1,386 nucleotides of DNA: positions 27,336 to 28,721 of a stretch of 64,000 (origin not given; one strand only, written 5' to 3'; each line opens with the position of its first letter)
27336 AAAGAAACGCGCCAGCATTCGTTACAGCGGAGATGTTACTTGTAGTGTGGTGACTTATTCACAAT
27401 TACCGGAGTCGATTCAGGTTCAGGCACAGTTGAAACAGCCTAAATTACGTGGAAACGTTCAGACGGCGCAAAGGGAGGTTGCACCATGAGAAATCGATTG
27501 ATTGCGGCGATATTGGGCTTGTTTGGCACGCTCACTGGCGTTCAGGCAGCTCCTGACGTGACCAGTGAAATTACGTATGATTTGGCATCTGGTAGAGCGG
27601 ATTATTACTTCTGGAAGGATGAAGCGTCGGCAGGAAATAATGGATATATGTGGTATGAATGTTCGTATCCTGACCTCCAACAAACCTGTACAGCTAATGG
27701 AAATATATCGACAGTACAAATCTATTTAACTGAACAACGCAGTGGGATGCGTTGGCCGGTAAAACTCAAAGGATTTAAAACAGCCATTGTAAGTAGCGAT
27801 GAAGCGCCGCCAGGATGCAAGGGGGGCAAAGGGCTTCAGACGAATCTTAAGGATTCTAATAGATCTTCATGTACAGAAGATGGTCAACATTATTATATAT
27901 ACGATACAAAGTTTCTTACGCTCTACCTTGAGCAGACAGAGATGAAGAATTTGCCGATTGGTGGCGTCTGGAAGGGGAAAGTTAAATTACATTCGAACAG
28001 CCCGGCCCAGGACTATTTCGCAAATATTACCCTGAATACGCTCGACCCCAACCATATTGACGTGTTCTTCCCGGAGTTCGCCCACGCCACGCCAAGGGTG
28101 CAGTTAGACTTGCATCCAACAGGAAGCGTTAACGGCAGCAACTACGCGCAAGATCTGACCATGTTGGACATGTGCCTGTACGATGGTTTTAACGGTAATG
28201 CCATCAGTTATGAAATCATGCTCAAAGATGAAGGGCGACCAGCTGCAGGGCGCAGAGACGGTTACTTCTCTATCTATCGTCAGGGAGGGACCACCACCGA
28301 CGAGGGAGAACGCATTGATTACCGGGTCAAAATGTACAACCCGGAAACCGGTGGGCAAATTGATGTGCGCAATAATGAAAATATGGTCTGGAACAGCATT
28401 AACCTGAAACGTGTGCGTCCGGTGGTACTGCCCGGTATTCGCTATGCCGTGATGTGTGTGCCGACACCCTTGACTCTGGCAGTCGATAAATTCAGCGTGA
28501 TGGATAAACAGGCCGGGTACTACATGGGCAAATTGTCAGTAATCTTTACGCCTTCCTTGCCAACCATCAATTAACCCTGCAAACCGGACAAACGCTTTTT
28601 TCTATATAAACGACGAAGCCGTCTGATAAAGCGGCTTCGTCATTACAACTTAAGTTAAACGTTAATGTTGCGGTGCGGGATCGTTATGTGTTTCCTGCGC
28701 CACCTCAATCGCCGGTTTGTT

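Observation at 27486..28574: Candidate two-domain tip adhesin of unknown receptor specificity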

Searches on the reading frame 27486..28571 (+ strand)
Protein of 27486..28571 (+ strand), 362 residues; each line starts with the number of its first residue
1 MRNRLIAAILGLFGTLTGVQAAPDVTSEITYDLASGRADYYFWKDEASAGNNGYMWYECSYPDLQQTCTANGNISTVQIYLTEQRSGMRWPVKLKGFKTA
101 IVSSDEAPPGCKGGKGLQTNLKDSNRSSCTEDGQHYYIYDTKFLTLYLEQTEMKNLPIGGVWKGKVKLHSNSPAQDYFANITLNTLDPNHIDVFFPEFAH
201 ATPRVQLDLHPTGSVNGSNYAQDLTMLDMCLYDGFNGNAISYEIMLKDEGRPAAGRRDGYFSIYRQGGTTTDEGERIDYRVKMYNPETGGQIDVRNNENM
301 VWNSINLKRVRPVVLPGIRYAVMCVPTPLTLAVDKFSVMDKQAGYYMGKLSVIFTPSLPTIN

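Call 4: search_solved_structures(query=window:27486-28571:+, max_evalue=10, show_alignments=3)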
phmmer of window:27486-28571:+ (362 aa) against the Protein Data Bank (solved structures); distinct sequences matched with E-value up to 10: 7.
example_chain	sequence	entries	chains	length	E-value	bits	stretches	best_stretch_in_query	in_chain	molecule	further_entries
2hb0_A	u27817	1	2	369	4.4e-25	91.8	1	58-361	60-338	CFA/I fimbrial subunit E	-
6k73_C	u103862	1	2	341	5.1e-25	91.6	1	58-360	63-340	CFA/I fimbrial subunit E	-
3f83_A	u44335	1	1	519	1.1e-24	90.5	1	59-361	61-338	Fusion of the minor pilin CfaE and major pilin CfaB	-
3vac_A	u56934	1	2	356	3.6e-24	88.8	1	58-361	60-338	CFA/I fimbrial subunit E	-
4je4_B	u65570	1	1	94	0.15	14.4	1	19-82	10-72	Monobody NSa1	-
7dce_X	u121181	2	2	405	0.47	12.7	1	9-70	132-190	XK-related protein 8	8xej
1q15_A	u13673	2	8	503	0.89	11.8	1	133-188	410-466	CarA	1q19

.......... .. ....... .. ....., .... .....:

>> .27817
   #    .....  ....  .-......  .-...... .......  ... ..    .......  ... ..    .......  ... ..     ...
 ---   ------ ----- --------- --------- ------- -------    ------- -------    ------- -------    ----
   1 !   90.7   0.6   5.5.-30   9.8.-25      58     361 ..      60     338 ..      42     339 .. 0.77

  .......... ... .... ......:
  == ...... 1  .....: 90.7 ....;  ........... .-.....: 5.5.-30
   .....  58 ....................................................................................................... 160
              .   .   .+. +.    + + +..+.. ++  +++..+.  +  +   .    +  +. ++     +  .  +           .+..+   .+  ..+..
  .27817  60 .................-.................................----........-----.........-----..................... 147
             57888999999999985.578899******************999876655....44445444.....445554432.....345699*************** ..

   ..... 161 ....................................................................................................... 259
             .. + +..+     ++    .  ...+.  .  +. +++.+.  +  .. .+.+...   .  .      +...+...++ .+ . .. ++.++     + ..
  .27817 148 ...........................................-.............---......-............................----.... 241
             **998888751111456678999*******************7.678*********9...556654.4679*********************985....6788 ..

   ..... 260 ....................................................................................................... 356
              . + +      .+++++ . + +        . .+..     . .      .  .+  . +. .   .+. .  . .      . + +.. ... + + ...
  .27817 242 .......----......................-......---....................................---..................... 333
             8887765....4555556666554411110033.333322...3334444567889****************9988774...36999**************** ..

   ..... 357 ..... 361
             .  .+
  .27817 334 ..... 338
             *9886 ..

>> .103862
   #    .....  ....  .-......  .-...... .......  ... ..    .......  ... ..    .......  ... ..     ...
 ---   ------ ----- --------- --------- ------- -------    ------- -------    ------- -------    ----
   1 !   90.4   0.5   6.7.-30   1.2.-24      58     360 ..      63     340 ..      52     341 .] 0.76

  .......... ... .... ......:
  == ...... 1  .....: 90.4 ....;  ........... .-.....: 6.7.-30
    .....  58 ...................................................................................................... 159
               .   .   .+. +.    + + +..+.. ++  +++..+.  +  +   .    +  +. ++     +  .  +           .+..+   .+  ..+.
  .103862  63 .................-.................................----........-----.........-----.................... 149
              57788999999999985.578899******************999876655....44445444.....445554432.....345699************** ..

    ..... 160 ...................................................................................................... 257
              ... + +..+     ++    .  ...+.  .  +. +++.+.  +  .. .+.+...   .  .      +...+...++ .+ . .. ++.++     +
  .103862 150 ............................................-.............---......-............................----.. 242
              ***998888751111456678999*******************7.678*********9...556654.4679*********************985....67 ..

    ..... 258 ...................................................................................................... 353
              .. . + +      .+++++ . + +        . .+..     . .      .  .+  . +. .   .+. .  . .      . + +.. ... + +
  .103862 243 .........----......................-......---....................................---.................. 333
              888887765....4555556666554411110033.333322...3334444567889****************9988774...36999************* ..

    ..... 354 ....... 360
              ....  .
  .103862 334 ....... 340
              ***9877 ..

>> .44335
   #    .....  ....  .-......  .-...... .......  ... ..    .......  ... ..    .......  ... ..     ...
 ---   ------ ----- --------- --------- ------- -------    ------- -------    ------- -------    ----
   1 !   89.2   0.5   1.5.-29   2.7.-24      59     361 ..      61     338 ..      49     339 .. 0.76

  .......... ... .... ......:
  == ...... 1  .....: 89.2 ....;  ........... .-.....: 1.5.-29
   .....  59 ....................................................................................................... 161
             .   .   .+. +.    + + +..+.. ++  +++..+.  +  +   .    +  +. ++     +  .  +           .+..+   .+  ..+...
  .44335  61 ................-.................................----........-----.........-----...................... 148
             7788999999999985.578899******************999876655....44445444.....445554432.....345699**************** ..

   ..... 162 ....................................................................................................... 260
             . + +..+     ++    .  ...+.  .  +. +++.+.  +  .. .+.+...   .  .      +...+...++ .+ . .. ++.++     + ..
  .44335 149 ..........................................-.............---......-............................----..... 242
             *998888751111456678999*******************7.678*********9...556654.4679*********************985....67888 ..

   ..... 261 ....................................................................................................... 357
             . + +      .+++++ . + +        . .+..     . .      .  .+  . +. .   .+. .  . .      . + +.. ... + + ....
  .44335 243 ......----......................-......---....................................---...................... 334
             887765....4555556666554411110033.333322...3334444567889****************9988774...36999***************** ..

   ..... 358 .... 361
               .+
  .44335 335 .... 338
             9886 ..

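Call 7: profile_search(protein=window:27486-28571:+)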
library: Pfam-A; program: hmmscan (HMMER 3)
A. the first sequence (362 residues): domains with independent E <= 10: 1; with E <= 0.001: 1
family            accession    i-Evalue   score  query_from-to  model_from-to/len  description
CblD              PF07434.16    3.4e-94   315.8      70-357         8-295/296  CblD like pilus biogenesis initiator

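Call 9: find_homologous_proteins(query=window:27486-28571:+, max_evalue=0.001)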
Query window:27486-28571:+ (362 aa): 95 proteins with E <= 0.001 among 1640 candidates.
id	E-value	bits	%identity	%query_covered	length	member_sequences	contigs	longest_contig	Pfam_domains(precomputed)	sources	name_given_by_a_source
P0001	4.4e-207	705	85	100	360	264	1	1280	PF07434.18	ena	-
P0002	2.5e-204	696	83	100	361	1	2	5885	PF07434.18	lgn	-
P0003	3.7e-201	686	83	100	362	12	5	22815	PF07434.18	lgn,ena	-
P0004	7.8e-200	682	83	100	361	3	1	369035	PF07434.18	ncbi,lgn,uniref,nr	ncbi:CfaE/CblD family pilus tip adhesin [Escherichia sp. E13S3]|uniref:CfaE/CblD family pilus tip ad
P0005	2.5e-195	667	80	100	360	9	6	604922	PF07434.18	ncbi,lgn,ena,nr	ncbi:pilus assembly protein CblD [Escherichia coli O10]|nr:pilus assembly protein CblD [Escherichia 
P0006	4.6e-194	663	81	100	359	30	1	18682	PF07434.18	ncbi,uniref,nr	ncbi:pilus assembly protein CblD [Escherichia coli]|uniref:Pilus assembly protein CblD n=1 Tax=Esche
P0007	6.0e-192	656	79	100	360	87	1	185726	PF07434.18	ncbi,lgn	ncbi:CfaE/CblD family pilus tip adhesin [Escherichia coli]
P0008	8.0e-186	636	78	100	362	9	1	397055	PF07434.18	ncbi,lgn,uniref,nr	ncbi:CfaE/CblD family pilus tip adhesin [Escherichia albertii]|uniref:CfaE/CblD family pilus tip adh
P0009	1.2e-185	635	79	100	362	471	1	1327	PF07434.18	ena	-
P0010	2.5e-184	631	78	100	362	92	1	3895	PF07434.18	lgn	-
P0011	1.2e-181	622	77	100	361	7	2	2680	PF07434.18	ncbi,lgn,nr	ncbi:pilus assembly protein CblD [Shigella flexneri]|nr:pilus assembly protein CblD [Escherichia col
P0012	2.2e-178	611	76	100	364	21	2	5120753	PF07434.18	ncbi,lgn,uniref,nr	ncbi:CfaE/CblD family pilus tip adhesin [Escherichia sp. E4742]|uniref:CfaE/CblD family pilus tip ad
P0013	3.8e-178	610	75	100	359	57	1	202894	PF07434.18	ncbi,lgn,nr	ncbi:TPA: pilus assembly protein CblD [Escherichia coli]|nr:pilus assembly protein CblD [Escherichia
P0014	1.5e-177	608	76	99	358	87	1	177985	PF07434.18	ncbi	ncbi:pilus assembly protein CblD, partial [Escherichia coli]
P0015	3.9e-176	604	74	100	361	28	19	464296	PF07434.18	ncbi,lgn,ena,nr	ncbi:CfaE/CblD family pilus tip adhesin [Escherichia coli]|nr:pilus assembly protein CblD [Escherich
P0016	3.5e-173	594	73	100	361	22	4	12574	PF07434.18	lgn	-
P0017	2.6e-171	588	74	100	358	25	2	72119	PF07434.18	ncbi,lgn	ncbi:CfaE/CblD family pilus tip adhesin [Escherichia coli]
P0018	1.1e-168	579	72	100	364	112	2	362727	PF07434.18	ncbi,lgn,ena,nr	ncbi:TPA: pilus assembly protein CblD [Escherichia coli]|nr:pilus assembly protein CblD [Escherichia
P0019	2.1e-165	568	100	68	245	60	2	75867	PF07434.18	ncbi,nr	ncbi:TPA: pilus assembly protein CblD, partial [Escherichia coli]|nr:pilus assembly protein CblD [Es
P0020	1.3e-163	562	69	100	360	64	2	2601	PF07434.18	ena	-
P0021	1.1e-147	510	100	60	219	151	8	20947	PF07434.18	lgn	-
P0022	4.6e-137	475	99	58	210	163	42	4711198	PF07434.18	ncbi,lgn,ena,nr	ncbi:pilus assembly protein CblD [Shigella boydii]|nr:pilus assembly protein CblD [Shigella boydii] 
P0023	9.2e-130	451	94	58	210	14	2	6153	PF07434.18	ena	-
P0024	1.1e-125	438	71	78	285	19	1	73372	PF07434.18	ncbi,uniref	ncbi:CfaE/CblD family pilus tip adhesin [Escherichia coli]|uniref:CfaE/CblD family pilus tip adhesin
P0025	1.2e-121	424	88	58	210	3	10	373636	PF07434.18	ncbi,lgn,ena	-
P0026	2.2e-120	420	86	58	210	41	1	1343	PF07434.18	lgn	-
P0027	1.9e-101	358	69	67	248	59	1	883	PF07434.18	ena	-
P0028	9.0e-93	329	99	41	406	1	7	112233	PF07434.18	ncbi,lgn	ncbi:TPA: CfaE/CblD family pilus tip adhesin [Escherichia coli]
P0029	2.6e-87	311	44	100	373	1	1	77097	PF07434.18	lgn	-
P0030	1.0e-86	309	43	100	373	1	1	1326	PF07434.18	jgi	-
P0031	1.2e-86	309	44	96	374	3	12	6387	PF07434.18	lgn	-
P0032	5.3e-86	307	44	95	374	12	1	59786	PF07434.18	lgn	-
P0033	1.5e-85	306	43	96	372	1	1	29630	PF07434.18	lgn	-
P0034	2.9e-85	305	43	97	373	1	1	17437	PF07434.18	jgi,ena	-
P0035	1.2e-84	303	45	95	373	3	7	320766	PF07434.18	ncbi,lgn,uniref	ncbi:CfaE/CblD family pilus tip adhesin [Enterobacter mori]|uniref:CfaE/CblD family pilus tip adhesi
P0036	1.3e-84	303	46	91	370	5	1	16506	PF07434.18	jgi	jgi:CblD like pilus biogenesis initiator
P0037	3.6e-84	301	44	100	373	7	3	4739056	PF07434.18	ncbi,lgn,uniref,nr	ncbi:CfaE/CblD family pilus tip adhesin [Kluyvera intermedia]|uniref:CfaE/CblD family pilus tip adhe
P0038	8.6e-84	300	44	94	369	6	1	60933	PF07434.18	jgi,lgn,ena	-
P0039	9.0e-84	300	44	98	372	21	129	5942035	PF07434.18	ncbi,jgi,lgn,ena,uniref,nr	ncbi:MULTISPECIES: CfaE/CblD family pilus tip adhesin [Klebsiella]|uniref:CfaE/CblD family pilus tip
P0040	9.7e-84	300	62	64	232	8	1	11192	PF07434.18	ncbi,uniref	ncbi:CfaE/CblD family pilus tip adhesin, partial [Escherichia coli]|uniref:CfaE/CblD family pilus ti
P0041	1.1e-83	299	45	94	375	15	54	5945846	PF07434.18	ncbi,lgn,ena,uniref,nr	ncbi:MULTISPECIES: CfaE/CblD family pilus tip adhesin [Klebsiella]|uniref:CfaE/CblD family pilus tip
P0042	1.3e-82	296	44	98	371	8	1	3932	PF07434.18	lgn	-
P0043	2.2e-82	295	44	98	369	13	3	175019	PF07434.18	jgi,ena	jgi:hypothetical protein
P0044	4.4e-82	294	43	99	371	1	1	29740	PF07434.18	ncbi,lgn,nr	ncbi:pilin protein [Salmonella enterica]|nr:pilin protein [Salmonella enterica]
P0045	6.0e-82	294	46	94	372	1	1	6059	PF07434.18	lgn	-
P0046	1.3e-81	293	42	98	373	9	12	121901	PF07434.18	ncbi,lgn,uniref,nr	ncbi:CfaE/CblD family pilus tip adhesin [Klebsiella oxytoca]|uniref:CfaE/CblD family pilus tip adhes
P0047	2.2e-80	289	41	98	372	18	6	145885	PF07434.18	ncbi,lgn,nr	ncbi:TPA: pilin protein [Klebsiella oxytoca]|nr:pilin protein [Klebsiella oxytoca]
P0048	2.9e-80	288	43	100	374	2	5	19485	PF07434.18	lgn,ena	-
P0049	3.3e-80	288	45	91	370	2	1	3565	PF07434.18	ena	-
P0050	5.0e-80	287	44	98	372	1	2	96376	PF07434.18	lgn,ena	-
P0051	5.0e-80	287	46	91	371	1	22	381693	PF07434.18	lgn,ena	-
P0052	5.5e-80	287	44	98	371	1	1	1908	PF07434.18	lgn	-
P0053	8.7e-80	287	42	94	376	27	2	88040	PF07434.18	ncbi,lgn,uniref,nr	ncbi:CfaE/CblD family pilus tip adhesin [Klebsiella oxytoca]|uniref:CfaE/CblD family pilus tip adhes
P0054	1.1e-79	286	42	98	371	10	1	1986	PF07434.18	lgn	-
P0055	2.7e-79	285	42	100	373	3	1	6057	PF07434.18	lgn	-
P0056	2.9e-79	285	43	98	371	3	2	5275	PF07434.18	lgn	-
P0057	3.3e-79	285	44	90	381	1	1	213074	PF07434.18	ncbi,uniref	ncbi:CfaE/CblD family pilus tip adhesin [Buttiauxella sp.]|uniref:CfaE/CblD family pilus tip adhesin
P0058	3.3e-79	285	42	100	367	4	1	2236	PF07434.18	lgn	-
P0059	5.0e-79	284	42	99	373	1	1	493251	PF07434.18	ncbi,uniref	ncbi:CfaE/CblD family pilus tip adhesin [Pseudocitrobacter cyperus]|uniref:CfaE/CblD family pilus ti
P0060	1.3e-78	283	42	92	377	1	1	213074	PF07434.18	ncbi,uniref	ncbi:CfaE/CblD family pilus tip adhesin [Buttiauxella sp.]|uniref:CfaE/CblD family pilus tip adhesin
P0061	2.7e-77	279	42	96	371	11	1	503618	PF07434.18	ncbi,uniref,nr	ncbi:pilin protein [Enterobacter mori]|uniref:CfaE/CblD family pilus tip adhesin n=1 Tax=Enterobacte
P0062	2.7e-77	278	44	94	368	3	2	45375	PF07434.18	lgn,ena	-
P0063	1.1e-75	273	42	96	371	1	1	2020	PF07434.18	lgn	-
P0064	2.2e-74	269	41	99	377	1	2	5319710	PF07434.18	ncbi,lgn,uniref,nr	ncbi:alpha-fimbriae tip adhesin [Buttiauxella ferragutiae ATCC 51602]|uniref:Alpha-fimbriae tip adhe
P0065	4.8e-74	268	42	99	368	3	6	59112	PF07434.18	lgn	-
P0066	2.2e-71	259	40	96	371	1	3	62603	PF07434.18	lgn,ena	-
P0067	1.4e-69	253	47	76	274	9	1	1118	PF07434.18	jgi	jgi:hypothetical protein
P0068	5.9e-66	241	46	76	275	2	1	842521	PF07434.18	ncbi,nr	ncbi:CfaE/CblD family pilus tip adhesin [Klebsiella spallanzanii]|nr:CfaE/CblD family pilus tip adhe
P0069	3.3e-61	226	51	58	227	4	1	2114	PF07434.18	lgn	-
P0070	8.3e-58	214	61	49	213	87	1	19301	PF07434.18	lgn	-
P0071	4.3e-45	173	45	63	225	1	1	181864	PF07434.18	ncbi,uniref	ncbi:CfaE/CblD family pilus tip adhesin [Escherichia coli]|uniref:CfaE/CblD family pilus tip adhesin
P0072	7.9e-43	165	33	96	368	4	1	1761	PF07434.18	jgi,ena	-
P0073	8.3e-41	158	34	90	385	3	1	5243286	PF07434.18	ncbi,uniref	ncbi:CfaE/CblD family pilus tip adhesin [Serratia sp. NFX21]|uniref:CfaE/CblD family pilus tip adhes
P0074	1.6e-39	154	34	90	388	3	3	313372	PF07434.18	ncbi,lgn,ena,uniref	uniref:CfaE/CblD family pilus tip adhesin n=1 Tax=Serratia quinivorans TaxID=137545 RepID=UPI0035C77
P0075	1.9e-39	154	33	90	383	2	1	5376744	PF07434.18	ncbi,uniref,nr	ncbi:CfaE/CblD family pilus tip adhesin [Serratia quinivorans]|uniref:CfaE/CblD family pilus tip adh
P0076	4.3e-39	153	34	90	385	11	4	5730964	PF07434.18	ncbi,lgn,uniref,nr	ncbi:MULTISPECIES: CfaE/CblD family pilus tip adhesin [Serratia]|uniref:Colonization factor antigen 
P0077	2.9e-38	150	33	90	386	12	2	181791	PF07434.18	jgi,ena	-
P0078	6.0e-38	149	33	90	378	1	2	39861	PF07434.18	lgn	-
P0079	1.2e-37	148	32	90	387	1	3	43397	PF07434.18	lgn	-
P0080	1.4e-37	148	32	90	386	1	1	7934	PF07434.18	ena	-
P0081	2.5e-37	147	39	59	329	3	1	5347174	PF07434.18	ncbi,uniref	ncbi:CfaE/CblD family pilus tip adhesin [Serratia liquefaciens]|uniref:CfaE/CblD family pilus tip ad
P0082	7.9e-37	145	31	90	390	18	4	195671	PF07434.18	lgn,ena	-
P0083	1.5e-35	141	32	90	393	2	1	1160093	PF07434.18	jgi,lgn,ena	-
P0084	4.0e-35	140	38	59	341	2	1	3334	PF07434.18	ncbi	ncbi:CfaE/CblD family pilus tip adhesin [Serratia liquefaciens]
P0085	2.1e-34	137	31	90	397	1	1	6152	PF07434.18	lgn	-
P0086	4.7e-34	136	31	90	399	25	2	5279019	PF07434.18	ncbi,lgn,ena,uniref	ncbi:pilus assembly protein CblD [Serratia sp. AXJ-M]|uniref:CfaE/CblD family pilus tip adhesin n=1 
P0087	6.2e-34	136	32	90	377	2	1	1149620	PF07434.18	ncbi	ncbi:CfaE/CblD family pilus tip adhesin [Serratia quinivorans]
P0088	1.8e-32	131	30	90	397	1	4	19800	PF07434.18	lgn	-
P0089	1.8e-30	124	38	60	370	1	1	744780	PF07434.18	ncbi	-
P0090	5.2e-30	123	35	78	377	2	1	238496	PF07434.18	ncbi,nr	ncbi:TPA: pilus assembly protein CblD [Serratia odorifera]|nr:pilus assembly protein CblD [Serratia 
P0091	1.4e-29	121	32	83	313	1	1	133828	PF07434.18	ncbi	ncbi:CfaE/CblD family pilus tip adhesin [Burkholderia gladioli]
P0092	6.0e-29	119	36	59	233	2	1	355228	PF07434.18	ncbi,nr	ncbi:hypothetical protein NYE85_05125 [Serratia sp. AKBS12]|nr:hypothetical protein [Serratia sp. AK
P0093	1.4e-28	118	37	59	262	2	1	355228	PF07434.18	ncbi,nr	ncbi:pilus assembly protein CblD [Serratia sp. AKBS12]|nr:pilus assembly protein CblD [Serratia sp. 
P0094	6.7e-17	80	29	79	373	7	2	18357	PF07434.18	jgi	-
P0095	3.9e-15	74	28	60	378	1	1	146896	PF07434.18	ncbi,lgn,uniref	ncbi:CfaE/CblD family pilus tip adhesin [Pseudomonas kitaguniensis]|uniref:CfaE/CblD family pilus ti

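Call 14: search_dna_similar(query=window:27486-28571:+, collection=plasmids, mode=protein, max_rows=40, rows=spread, max_evalue=0.001)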
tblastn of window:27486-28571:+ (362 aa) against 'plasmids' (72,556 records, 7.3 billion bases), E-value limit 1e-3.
Records with a match: 110; places in all: 111; records where one place covers at least 80% of the query: 47.
Best place of each record, by identity: >=99% 2; <60% 108.
By first word of the organism name: Escherichia 87; Pantoea 8; Salmonella 8; Serratia 3; Burkholderia 2; Rahnella 1; Edwardsiella 1.
By predicted mobility (MOB-suite, as given by PLSDB): conjugative 65; non-mobilizable 25; mobilizable 20.
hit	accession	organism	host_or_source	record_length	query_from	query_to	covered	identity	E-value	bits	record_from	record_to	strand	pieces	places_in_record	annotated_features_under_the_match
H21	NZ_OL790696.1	Escherichia coli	-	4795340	1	362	100%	100.0%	0e+0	758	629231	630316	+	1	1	none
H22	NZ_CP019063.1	Rahnella sikkimica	bacteria,soil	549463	1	357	99%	27.4%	3e-36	147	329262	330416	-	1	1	CfaE/CblD family pilus tip adhesin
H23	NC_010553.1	Burkholderia ambifaria MC40-6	-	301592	72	357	79%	31.1%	1e-31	133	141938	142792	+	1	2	CfaE/CblD family pilus tip adhesin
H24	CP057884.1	Escherichia coli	culture,Pooled cattle faecal samples ...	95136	28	358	91%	25.6%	1e-8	64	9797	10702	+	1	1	hypothetical protein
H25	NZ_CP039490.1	Salmonella enterica subsp. enterica serovar Bareilly str. ...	Homo sapiens,Human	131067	28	358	91%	25.6%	1e-8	64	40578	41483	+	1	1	CfaE/CblD family pilus tip adhesin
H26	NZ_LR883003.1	Escherichia coli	-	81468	59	361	84%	27.8%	4e-23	108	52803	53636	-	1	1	cfaE: CFA/I pilus tip adhesin CfaE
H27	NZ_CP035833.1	Escherichia coli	Homo sapiens,stool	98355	59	361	84%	27.8%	4e-23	108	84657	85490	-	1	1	cfaE: CFA/I pilus tip adhesin CfaE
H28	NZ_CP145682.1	Escherichia coli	Homo sapiens,stool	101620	59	361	84%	27.8%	4e-23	108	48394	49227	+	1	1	cfaE: CFA/I pilus tip adhesin CfaE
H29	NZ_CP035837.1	Escherichia coli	Homo sapiens,stool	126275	59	361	84%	27.8%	4e-23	108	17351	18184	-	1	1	cfaE: CFA/I pilus tip adhesin CfaE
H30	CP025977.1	Escherichia coli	Homo sapiens,stool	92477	59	361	84%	27.8%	4e-23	108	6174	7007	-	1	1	none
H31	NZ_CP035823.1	Escherichia coli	Homo sapiens,stool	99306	59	361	84%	27.8%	7e-23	107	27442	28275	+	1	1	cfaE: CfaE/CblD family pilus tip adhesin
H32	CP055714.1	Escherichia coli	culture,Pooled sheep faecal samples ...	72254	28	358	91%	25.3%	2e-8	64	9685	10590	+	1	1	hypothetical protein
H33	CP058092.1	Escherichia coli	culture,Pooled sheep faecal samples ...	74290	28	358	91%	25.3%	2e-8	64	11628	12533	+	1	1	hypothetical protein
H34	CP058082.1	Escherichia coli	culture,Pooled sheep faecal samples ...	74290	28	358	91%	25.3%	2e-8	64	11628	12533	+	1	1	hypothetical protein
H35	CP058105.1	Escherichia coli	culture,Pooled sheep faecal samples ...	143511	28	358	91%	25.3%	2e-8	64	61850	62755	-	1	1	hypothetical protein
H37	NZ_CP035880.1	Escherichia coli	Homo sapiens,stool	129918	75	358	78%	29.4%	2e-23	108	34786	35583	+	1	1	csdD: CS19 fimbria tip adhesin CsdD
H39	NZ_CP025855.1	Escherichia coli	Homo sapiens,stool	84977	75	361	79%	29.0%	3e-24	111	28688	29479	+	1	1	csaE: CS4 pilus tip adhesin CsaE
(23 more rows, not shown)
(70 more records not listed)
